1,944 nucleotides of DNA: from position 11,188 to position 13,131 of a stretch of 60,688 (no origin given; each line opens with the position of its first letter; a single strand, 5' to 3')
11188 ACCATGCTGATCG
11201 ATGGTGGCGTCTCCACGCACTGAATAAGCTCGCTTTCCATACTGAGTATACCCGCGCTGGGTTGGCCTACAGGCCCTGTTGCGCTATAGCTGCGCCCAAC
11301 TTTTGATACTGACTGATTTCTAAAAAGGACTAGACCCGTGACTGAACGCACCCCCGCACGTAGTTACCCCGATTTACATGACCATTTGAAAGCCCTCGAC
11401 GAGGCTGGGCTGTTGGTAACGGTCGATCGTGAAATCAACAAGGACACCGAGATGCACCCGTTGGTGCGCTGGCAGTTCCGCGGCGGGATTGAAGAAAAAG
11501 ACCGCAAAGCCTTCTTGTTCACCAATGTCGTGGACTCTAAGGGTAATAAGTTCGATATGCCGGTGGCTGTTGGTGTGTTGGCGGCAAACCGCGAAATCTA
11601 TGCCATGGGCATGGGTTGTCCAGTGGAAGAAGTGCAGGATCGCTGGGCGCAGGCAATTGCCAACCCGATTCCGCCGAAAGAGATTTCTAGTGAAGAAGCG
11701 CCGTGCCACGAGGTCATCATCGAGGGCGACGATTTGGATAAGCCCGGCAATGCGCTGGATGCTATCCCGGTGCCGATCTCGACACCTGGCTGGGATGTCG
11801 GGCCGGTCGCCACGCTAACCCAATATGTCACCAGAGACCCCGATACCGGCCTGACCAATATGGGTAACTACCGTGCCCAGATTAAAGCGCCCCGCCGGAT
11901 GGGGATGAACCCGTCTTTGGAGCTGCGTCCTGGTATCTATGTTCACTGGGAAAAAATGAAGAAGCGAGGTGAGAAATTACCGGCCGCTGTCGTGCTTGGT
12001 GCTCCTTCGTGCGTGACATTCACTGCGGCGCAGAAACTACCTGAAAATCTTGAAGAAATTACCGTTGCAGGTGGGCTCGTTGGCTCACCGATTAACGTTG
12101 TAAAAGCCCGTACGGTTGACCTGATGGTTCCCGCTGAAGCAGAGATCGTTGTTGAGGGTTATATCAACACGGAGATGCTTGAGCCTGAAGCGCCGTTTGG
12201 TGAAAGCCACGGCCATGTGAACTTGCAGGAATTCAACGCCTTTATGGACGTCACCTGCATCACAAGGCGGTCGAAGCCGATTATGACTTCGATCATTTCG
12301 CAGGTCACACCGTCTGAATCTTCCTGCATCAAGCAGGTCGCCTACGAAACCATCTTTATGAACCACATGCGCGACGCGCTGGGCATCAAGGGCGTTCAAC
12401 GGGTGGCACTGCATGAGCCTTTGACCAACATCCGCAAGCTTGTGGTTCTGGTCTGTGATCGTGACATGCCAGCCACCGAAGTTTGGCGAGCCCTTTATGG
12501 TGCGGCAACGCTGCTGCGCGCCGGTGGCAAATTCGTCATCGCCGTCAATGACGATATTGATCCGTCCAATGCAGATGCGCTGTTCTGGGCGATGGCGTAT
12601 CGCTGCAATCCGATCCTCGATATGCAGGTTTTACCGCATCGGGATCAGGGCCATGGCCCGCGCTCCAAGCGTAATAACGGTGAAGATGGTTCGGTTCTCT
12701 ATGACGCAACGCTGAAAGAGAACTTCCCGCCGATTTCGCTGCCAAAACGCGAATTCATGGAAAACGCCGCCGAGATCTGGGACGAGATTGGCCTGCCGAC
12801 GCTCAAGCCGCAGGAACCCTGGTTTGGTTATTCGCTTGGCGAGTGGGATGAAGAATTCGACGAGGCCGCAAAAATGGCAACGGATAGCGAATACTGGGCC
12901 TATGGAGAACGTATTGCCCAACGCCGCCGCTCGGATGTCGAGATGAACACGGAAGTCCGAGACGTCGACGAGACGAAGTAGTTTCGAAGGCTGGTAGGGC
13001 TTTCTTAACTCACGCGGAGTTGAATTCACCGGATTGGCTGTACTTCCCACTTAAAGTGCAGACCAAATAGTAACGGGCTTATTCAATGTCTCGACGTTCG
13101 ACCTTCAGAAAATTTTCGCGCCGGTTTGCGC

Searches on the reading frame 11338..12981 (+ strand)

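Call 49: search_protein_families(library=pfam, proteins=[window:11338-12981:+], max_evalue=0.00001)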
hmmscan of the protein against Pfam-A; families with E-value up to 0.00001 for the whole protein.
window:11338-12981:+ (547 aa): 3 families
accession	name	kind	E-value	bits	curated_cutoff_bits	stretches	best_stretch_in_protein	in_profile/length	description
PF01977.22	UbiD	-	2.1e-51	174.5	23.3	1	115-320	2-202/206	3-octaprenyl-4-hydroxybenzoate carboxy-lyase Rift-related domain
PF20696.2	UbiD_C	-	3e-10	40.6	24.2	1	337-434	8-104/127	3-octaprenyl-4-hydroxybenzoate carboxy-lyase C-terminal domain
PF20695.2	UbiD_N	-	1.7e-08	34.8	24.3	1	17-106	1-77/78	3-octaprenyl-4-hydroxybenzoate carboxy-lyase N-terminal domain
